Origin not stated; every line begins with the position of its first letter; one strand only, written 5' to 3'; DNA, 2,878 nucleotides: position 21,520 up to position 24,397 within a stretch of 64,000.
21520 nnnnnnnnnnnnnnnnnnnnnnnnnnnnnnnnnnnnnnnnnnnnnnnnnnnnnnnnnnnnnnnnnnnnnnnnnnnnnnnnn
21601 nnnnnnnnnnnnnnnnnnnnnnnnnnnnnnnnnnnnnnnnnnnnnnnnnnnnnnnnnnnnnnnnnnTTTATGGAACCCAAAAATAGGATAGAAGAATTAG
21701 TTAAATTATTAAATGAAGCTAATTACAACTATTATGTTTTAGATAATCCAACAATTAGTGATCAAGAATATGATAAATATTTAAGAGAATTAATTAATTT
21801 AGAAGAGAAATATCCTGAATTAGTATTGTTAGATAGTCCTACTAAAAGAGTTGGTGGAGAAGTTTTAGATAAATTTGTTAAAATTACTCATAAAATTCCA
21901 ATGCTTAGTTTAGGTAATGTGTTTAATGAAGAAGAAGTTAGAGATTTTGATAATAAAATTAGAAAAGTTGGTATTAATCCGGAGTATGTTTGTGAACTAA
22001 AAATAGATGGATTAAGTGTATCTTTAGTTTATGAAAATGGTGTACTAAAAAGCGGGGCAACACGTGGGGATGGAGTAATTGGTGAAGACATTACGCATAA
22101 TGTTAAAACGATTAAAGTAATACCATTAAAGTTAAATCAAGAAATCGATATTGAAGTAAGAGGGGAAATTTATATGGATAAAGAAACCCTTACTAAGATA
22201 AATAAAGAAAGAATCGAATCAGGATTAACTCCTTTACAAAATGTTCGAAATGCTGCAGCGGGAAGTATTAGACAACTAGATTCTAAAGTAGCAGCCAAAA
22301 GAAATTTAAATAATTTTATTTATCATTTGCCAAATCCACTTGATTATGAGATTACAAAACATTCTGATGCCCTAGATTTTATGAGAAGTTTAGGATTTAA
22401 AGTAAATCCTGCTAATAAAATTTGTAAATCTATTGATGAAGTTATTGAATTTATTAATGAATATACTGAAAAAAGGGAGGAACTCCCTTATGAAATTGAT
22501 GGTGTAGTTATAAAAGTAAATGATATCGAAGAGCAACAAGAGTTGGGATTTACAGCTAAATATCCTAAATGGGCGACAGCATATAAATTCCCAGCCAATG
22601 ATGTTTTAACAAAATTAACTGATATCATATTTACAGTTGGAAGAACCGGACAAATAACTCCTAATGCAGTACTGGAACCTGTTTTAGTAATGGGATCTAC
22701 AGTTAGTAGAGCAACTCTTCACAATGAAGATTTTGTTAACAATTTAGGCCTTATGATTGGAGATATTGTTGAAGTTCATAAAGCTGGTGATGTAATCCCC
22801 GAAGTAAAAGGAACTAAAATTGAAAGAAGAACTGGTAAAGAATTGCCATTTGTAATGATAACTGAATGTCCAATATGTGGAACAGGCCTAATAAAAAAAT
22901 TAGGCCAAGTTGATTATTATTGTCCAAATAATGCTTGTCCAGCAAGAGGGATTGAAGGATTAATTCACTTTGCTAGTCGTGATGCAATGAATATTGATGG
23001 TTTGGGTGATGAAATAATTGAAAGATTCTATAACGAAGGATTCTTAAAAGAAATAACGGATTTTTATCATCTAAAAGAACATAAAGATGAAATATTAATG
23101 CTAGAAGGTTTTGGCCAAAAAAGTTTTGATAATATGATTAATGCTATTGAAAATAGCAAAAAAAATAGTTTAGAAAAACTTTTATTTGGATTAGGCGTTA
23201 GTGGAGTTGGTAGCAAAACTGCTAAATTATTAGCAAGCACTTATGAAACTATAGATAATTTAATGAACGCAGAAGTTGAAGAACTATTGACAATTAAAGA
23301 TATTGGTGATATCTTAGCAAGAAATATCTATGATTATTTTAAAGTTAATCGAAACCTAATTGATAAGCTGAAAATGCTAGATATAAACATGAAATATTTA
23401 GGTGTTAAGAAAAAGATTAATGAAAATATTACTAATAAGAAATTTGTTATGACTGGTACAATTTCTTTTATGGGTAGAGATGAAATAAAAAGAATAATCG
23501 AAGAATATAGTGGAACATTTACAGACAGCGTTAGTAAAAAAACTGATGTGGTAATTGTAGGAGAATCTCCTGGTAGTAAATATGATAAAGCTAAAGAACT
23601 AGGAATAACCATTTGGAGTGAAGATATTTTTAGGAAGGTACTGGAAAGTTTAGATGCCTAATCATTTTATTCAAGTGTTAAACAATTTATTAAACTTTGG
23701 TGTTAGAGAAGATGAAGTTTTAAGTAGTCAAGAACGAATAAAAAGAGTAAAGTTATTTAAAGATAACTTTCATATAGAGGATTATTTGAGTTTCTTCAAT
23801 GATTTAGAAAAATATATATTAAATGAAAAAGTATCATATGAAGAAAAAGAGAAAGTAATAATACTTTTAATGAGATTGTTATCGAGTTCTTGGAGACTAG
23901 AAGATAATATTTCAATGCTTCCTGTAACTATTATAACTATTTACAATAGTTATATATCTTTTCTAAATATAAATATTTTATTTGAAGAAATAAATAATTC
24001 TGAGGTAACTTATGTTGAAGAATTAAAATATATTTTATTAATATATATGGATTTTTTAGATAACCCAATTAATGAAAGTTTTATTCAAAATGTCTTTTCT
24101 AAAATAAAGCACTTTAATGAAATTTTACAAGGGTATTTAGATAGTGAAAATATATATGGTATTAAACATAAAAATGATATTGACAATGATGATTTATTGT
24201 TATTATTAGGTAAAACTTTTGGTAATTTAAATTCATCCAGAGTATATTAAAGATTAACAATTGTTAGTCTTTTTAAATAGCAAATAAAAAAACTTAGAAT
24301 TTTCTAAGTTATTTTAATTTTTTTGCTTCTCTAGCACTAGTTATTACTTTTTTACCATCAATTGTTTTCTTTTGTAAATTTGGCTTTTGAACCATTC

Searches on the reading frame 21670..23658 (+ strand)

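Call 38: search_protein_families(library=pfam, proteins=[window:21670-23658:+], max_evalue=0.001)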
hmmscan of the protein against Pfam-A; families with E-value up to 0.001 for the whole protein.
window:21670-23658:+ (663 aa): 10 families
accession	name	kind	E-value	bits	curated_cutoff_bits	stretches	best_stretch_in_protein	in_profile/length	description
PF01653.23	DNA_ligase_aden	-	1.7e-96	323.1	27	1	68-309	3-252/253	NAD-dependent DNA ligase adenylation domain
PF03120.22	DNA_ligase_OB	-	4e-30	103.9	32.9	1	314-390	2-78/79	NAD-dependent DNA ligase OB-fold domain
PF12826.13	HHH_2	-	6.1e-20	71.6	27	1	503-562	1-60/64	Helix-hairpin-helix motif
PF14520.12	HHH_5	-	6.4e-16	59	27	1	508-555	5-53/57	Helix-hairpin-helix domain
PF00533.33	BRCT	-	1.1e-14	54.9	21.3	1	589-655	8-75/78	BRCA1 C Terminus (BRCT) domain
PF03119.21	DNA_ligase_ZBD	-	2.1e-09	37.5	25.8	1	399-425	1-27/27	NAD-dependent DNA ligase C4 zinc finger domain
PF22745.1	Nlig-Ia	-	4.4e-08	34.1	27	1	3-51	2-50/92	DNA ligase-like, N-terminal NAD+-binding domain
PF12738.14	PTCB-BRCT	-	2e-07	31.3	22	1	600-648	10-58/63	twin BRCT domain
PF00633.29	HHH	-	1e-05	25.5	24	0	528-556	2-30/30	Helix-hairpin-helix motif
PF16589.12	BRCT_2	-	0.00047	20.8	27.3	0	589-650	5-66/86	BRCT domain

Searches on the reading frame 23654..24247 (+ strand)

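Call 38: search_protein_families(library=pfam, proteins=[window:23654-24247:+], max_evalue=0.001)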
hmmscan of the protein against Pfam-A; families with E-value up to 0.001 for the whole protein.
window:23654-24247:+ (198 aa): 1 family
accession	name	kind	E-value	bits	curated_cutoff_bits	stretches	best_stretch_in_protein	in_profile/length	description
PF00621.25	RhoGEF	-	3e-05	24.7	27.6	1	110-163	2-58/180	RhoGEF domain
